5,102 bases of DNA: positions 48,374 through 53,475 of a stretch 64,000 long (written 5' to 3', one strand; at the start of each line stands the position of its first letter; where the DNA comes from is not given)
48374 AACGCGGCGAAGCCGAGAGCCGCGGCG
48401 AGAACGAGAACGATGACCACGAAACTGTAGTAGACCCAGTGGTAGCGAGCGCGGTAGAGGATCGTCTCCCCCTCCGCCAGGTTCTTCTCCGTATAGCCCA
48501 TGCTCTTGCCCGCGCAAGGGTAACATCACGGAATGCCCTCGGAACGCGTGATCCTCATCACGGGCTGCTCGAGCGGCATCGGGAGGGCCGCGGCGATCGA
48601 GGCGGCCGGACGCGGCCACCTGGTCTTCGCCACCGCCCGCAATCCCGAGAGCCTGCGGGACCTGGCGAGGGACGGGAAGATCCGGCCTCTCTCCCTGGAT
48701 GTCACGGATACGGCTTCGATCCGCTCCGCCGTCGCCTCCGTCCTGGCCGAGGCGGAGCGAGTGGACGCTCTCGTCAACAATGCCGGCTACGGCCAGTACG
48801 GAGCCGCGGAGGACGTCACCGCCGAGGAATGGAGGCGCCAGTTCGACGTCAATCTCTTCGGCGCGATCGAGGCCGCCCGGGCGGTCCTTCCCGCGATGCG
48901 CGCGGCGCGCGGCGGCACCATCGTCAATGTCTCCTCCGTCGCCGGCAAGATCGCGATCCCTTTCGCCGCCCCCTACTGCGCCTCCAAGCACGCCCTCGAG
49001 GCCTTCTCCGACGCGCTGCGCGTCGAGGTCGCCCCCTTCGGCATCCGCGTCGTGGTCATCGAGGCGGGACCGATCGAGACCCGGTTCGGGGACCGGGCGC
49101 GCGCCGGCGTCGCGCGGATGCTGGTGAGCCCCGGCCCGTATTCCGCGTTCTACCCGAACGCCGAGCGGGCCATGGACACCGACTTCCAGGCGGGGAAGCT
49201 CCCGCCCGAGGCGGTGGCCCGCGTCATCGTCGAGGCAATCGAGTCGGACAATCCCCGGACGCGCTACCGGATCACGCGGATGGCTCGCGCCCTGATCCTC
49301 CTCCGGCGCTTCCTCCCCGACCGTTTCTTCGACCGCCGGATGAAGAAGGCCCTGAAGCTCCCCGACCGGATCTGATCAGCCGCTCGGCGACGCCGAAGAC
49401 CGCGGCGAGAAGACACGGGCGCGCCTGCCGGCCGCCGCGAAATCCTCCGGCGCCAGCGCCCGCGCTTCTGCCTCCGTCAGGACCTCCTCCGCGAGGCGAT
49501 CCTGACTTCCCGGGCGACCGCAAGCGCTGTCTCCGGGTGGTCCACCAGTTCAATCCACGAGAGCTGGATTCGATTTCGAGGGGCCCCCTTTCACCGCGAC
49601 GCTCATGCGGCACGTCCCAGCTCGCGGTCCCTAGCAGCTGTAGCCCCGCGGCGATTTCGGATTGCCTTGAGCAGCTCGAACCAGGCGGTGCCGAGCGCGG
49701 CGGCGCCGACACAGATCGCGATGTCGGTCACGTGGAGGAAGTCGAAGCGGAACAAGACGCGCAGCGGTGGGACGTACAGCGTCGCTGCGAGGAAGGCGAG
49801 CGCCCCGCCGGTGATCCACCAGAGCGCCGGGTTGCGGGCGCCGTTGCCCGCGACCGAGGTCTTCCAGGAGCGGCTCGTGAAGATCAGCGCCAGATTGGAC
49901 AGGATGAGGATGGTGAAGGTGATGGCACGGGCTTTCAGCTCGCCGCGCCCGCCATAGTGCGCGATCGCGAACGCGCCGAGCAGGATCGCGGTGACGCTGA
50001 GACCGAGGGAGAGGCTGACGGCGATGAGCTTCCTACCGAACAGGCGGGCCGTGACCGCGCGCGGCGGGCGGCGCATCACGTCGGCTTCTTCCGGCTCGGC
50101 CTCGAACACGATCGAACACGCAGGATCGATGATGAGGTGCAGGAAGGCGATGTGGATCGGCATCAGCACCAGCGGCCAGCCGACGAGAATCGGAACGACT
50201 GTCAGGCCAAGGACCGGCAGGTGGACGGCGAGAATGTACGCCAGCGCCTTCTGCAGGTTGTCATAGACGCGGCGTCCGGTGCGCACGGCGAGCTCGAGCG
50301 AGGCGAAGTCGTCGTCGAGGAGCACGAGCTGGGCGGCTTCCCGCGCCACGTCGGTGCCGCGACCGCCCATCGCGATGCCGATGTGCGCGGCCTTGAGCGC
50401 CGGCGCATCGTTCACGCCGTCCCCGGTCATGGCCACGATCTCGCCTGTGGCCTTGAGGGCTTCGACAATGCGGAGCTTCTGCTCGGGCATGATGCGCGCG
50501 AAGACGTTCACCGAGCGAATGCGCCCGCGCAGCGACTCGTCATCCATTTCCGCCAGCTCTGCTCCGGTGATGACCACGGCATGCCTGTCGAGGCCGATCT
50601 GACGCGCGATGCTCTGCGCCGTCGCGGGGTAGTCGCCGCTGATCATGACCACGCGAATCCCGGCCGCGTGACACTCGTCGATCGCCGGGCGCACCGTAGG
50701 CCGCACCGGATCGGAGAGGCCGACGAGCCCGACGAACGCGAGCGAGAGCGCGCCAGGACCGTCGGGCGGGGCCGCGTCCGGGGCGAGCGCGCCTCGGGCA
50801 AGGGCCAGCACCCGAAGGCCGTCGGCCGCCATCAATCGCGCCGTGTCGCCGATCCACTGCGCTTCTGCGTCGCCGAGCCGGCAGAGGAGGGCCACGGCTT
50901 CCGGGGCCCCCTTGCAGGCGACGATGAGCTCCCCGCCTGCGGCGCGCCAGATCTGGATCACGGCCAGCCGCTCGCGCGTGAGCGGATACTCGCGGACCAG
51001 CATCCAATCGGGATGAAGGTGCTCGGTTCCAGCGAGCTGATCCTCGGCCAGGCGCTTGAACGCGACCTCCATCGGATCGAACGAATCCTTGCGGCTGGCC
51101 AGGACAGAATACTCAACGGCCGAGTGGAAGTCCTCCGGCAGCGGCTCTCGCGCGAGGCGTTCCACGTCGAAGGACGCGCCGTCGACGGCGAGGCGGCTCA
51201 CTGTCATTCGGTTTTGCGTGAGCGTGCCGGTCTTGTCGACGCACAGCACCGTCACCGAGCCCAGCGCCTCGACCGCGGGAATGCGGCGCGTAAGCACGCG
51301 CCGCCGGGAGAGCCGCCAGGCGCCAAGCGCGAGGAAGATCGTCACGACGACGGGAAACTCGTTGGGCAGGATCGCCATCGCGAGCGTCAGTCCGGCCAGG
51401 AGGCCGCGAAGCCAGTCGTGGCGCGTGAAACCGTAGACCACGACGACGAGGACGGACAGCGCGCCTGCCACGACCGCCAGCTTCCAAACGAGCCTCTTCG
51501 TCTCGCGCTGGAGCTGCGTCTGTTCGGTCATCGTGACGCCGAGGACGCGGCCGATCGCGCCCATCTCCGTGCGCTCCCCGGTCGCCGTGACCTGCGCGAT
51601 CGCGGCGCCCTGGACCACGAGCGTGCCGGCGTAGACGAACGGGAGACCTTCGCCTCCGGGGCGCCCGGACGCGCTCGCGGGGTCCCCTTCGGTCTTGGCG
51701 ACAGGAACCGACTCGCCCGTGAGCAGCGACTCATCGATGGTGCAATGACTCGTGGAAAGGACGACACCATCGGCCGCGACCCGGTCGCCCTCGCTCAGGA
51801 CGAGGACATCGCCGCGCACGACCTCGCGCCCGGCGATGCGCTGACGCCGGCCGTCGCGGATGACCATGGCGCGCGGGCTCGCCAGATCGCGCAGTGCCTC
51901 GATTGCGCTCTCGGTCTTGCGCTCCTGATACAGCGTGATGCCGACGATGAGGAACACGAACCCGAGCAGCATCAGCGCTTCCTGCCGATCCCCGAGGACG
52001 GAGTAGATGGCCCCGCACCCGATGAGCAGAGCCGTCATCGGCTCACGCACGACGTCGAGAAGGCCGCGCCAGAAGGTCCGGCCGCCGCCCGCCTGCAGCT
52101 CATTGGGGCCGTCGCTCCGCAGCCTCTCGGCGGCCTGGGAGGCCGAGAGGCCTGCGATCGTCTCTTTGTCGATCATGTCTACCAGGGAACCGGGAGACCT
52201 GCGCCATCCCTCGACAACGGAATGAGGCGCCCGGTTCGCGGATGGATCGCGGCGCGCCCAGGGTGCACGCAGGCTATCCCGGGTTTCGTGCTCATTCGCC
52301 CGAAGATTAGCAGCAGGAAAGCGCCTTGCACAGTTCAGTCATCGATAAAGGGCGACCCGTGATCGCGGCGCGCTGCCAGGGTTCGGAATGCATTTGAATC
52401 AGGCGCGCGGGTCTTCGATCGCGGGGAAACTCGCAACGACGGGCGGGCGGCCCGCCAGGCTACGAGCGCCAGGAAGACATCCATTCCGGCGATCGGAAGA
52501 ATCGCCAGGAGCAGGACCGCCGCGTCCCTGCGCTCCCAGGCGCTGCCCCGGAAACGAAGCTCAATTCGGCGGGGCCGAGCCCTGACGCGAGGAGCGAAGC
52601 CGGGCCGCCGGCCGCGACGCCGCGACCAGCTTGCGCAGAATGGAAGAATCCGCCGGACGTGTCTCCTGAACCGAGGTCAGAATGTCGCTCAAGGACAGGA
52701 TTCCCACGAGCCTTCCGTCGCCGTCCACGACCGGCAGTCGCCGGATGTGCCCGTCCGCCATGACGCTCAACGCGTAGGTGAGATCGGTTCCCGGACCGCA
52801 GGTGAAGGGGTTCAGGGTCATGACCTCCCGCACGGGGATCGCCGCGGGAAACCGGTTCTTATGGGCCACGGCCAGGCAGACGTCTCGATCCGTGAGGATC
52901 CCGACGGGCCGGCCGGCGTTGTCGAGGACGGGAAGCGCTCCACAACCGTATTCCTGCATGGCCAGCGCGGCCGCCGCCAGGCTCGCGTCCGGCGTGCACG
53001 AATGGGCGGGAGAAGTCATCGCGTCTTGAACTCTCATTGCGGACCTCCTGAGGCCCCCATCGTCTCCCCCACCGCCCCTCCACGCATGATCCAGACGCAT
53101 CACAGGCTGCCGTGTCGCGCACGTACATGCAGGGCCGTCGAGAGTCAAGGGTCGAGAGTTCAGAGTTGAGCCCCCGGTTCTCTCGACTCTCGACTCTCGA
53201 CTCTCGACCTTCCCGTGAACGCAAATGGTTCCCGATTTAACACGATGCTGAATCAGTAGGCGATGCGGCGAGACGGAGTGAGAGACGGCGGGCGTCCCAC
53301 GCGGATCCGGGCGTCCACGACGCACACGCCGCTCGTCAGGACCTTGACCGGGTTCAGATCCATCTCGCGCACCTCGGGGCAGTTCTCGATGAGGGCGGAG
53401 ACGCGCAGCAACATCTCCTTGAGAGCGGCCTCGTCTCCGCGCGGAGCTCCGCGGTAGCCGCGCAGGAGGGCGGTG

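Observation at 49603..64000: Stress/dormancy-type island: 4 CBS-pair proteins, 3 USP genes, BON, HPF-like, PRTase, P-type ATPase, ADP-forming acyl-CoA synthetase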

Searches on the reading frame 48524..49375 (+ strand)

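Call 20: search_protein_families(library=pfam, proteins=[window:48524-49375:+], max_evalue=0.001)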
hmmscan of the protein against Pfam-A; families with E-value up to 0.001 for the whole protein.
window:48524-49375:+ (283 aa): 7 families
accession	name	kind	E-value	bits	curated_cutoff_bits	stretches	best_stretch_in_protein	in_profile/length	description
PF00106.31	adh_short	-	1.1e-52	178.8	26.6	1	8-193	1-191/195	short chain dehydrogenase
PF13561.12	adh_short_C2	-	1.3e-40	139.9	27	1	16-192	3-184/236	Enoyl-(Acyl carrier protein) reductase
PF08659.16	KR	-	1.2e-13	51.8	22.6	1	10-184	3-178/180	KR domain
PF08643.16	DUF1776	-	2.9e-09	37.2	25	1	10-197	6-212/294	Fungal family of unknown function (DUF1776)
PF13460.12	NAD_binding_10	-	4.4e-09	36.9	27.2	1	14-140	1-100/184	NAD(P)H-binding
PF01370.27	Epimerase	-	1.2e-05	25.3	20.9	1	10-162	1-153/240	NAD dependent epimerase/dehydratase family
PF04321.23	RmlD_sub_bind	-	0.001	18.7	27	0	10-119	3-87/287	RmlD substrate binding domain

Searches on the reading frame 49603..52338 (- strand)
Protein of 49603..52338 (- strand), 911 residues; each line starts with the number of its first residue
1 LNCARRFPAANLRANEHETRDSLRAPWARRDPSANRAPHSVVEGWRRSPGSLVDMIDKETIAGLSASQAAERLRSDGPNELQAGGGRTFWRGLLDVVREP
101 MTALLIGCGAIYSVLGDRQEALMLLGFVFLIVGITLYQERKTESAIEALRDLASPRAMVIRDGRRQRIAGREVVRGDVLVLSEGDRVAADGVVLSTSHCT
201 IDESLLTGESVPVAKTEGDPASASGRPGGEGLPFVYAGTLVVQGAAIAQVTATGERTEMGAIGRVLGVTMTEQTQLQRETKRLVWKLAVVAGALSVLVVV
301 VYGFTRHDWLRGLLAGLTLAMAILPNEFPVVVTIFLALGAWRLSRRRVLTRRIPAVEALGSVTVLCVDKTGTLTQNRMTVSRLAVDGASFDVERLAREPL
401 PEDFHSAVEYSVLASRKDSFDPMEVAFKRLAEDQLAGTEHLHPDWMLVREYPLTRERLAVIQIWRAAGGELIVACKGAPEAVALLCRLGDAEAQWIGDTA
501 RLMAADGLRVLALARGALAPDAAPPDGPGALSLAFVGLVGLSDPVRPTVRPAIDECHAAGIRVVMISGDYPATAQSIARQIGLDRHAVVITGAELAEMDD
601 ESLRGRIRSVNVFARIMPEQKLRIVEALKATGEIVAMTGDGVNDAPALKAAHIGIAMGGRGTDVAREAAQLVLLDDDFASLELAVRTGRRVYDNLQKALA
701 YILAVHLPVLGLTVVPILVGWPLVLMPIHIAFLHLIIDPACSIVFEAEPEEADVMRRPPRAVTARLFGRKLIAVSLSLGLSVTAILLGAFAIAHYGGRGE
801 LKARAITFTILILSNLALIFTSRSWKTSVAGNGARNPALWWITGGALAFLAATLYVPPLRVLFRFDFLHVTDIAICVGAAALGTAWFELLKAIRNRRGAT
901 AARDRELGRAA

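Call 5: search_protein_families(library=pfam, proteins=[window:49603-52338:-], max_evalue=0.01)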
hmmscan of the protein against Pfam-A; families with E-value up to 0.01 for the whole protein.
window:49603-52338:- (911 aa): 7 families
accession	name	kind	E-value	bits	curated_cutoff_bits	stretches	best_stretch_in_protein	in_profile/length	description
PF00122.25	E1-E2_ATPase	-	2.3e-42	145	28.1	1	152-346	2-181/181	E1-E2 ATPase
PF00689.26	Cation_ATPase_C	-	1.3e-35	123.2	27.3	1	722-893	1-175/175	Cation transporting ATPase, C-terminus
PF00702.32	Hydrolase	-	4.4e-23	83.1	26.4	1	364-652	3-191/191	haloacid dehalogenase-like hydrolase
PF00690.31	Cation_ATPase_N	-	2e-09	37.4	20.4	1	62-111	19-68/69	Cation transporter/ATPase, N-terminus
PF12710.13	HAD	-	1.8e-08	35.5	27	1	546-649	87-189/189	haloacid dehalogenase-like hydrolase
PF08282.18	Hydrolase_3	-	3.8e-06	27.3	20.9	1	624-674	195-244/255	haloacid dehalogenase-like hydrolase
PF13246.12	Cation_ATPase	-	0.0003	21.2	21.7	1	421-486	22-88/91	Cation transport ATPase (P-type)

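Call 59: search_protein_families(library=ncbifam, proteins=[window:49606-52176:-], max_evalue=0.00001)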
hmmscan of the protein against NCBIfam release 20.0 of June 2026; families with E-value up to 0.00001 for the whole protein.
window:49606-52176:- (857 aa): 22 families
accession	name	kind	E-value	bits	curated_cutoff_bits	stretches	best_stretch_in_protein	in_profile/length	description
TIGR01522.1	ATPase-IIA2_Ca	equivalog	6.4e-143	477.5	798.3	1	3-840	17-850/854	calcium-transporting P-type ATPase, PMR1-type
TIGR01116.1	ATPase-IIA1_Ca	equivalog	6e-114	381.8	703.4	2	478-826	454-784/799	calcium-translocating P-type ATPase, SERCA-type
TIGR01647.1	ATPase-IIIA_H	equivalog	2.5e-105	353.3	615.5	1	9-773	1-728/755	plasma-membrane proton-efflux P-type ATPase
TIGR01106.1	ATPase-IIC_X-K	subfamily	9.3e-105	351.5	946.1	3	530-722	633-828/997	Na,H/K antiporter P-type ATPase subunit alpha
TIGR01523.1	ATPase-IID_K-Na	equivalog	2.6e-103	346.4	645.05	3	366-742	458-860/997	potassium/sodium efflux P-type ATPase, fungal-type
TIGR01517.1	ATPase-IIB_Ca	equivalog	4.6e-97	326.2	507.05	1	5-770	51-811/882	calcium-translocating P-type ATPase, PMCA-type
TIGR01524.1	ATPase-IIIB_Mg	equivalog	2.1e-91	307.1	610.75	1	8-683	32-706/867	magnesium-translocating P-type ATPase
TIGR01494.1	ATPase_P-type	subfamily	1.4e-85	287.5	62.3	3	70-333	2-236/478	HAD-IC family P-type ATPase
NF011702.0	PRK15122.1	subfamily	1.6e-84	284.5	975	1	7-719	47-779/907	magnesium-translocating P-type ATPase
TIGR01525.1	ATPase-IB_hvy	subfamily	1.3e-70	238.8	346.25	3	55-332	8-272/560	heavy metal translocating P-type ATPase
TIGR01657.1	P-ATPase-V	hypoth_equivalog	1.4e-65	221.5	618.25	2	8-537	138-706/1055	ATP13A2 family polyamine export P-type ATPase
TIGR01512.1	ATPase-IB2_Cd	subfamily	9e-58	196.2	313.5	3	59-330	13-256/494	cadmium family heavy metal-translocating P-type ATPase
TIGR01511.1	ATPase-IB1_Cu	subfamily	8.1e-54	183.4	397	2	66-332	45-285/542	copper-translocating P-type ATPase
NF008262.1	PRK11033.1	equivalog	1.3e-46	159.5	1005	3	54-330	187-447/731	zinc/cadmium/mercury/lead-transporting ATPase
NF033775.1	P_type_ZntA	exception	3.7e-38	131.3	1240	3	560-659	603-700/732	Zn(II)/Cd(II)/Pb(II) translocating P-type ATPase ZntA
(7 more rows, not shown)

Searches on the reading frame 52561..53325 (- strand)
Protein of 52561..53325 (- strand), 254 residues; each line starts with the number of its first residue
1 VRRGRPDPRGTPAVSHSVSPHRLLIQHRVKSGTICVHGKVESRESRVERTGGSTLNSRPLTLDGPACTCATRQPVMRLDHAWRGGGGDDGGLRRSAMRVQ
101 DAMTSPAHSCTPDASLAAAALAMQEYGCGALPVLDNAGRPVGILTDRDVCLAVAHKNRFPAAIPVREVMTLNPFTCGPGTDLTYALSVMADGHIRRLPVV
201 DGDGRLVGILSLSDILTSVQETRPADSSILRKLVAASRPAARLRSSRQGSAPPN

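Call 5: search_protein_families(library=pfam, proteins=[window:52561-53325:-], max_evalue=0.01)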
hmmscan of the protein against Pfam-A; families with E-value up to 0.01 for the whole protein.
window:52561-53325:- (254 aa): 1 family
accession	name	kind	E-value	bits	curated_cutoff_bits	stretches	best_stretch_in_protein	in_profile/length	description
PF00571.33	CBS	-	1.9e-32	111.8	24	2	165-219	1-55/57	CBS domain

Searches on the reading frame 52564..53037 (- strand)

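Call 59: search_protein_families(library=ncbifam, proteins=[window:52564-53037:-], max_evalue=0.00001)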
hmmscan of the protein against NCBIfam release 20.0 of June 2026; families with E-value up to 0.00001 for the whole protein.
window:52564-53037:- (158 aa): 20 families
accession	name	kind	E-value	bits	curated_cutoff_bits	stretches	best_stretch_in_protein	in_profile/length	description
NF011447.0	PRK14869.2-3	equivalog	2.2e-12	46.3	522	1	66-121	244-299/540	putative manganese-dependent inorganic diphosphatase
TIGR01302.1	IMP_dehydrog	equivalog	1.1e-11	44.3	481.5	1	4-141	83-218/450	IMP dehydrogenase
TIGR00393.1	kpsF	subfamily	2.4e-10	40.5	203.7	1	2-114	156-267/268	KpsF/GutQ family sugar-phosphate isomerase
NF011441.0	PRK14869.1-3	equivalog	3.6e-10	39.1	753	1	82-125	83-126/548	putative manganese-dependent inorganic diphosphatase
NF053603.1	HhpR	exception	3.2e-09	36.4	520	0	68-123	223-278/282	CBS domain-containing high hydrostatic pressure regulator HhpR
NF011445.0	PRK14869.2-1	equivalog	6.9e-09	34.7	483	0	69-119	70-120/548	putative manganese-dependent inorganic diphosphatase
NF041552.1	TF_PrdR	equivalog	3.5e-08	32.2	795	1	2-124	7-126/577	sigma-54 dependent transcriptional regulator PrdR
NF041630.1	CBS_CbpB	equivalog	9.6e-08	32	125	0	85-135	29-79/143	cyclic-di-AMP-binding protein CbpB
NF011442.0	PRK14869.1-4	equivalog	1.3e-07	30.4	400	0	66-125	246-305/543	putative manganese-dependent inorganic diphosphatase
NF041569.1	A-tRNAntase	equivalog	1.6e-07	30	1440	1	4-142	312-445/880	A-adding tRNA nucleotidyltransferase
NF011443.0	PRK14869.1-5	equivalog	3.5e-07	29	335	0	74-126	76-128/546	putative manganese-dependent inorganic diphosphatase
NF005869.0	PRK07807.1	equivalog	4.3e-07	29.3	549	1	5-122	93-203/479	GuaB1 family IMP dehydrogenase-related protein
TIGR00400.1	mgtE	equivalog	1.4e-06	27.4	232.75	0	98-130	226-258/450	magnesium transporter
NF008581.0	PRK11543.1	equivalog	2.4e-06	26.8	481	1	16-119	214-315/321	arabinose-5-phosphate isomerase GutQ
NF011446.0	PRK14869.2-2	equivalog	2.6e-06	26.2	601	0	69-137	78-145/576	putative manganese-dependent inorganic diphosphatase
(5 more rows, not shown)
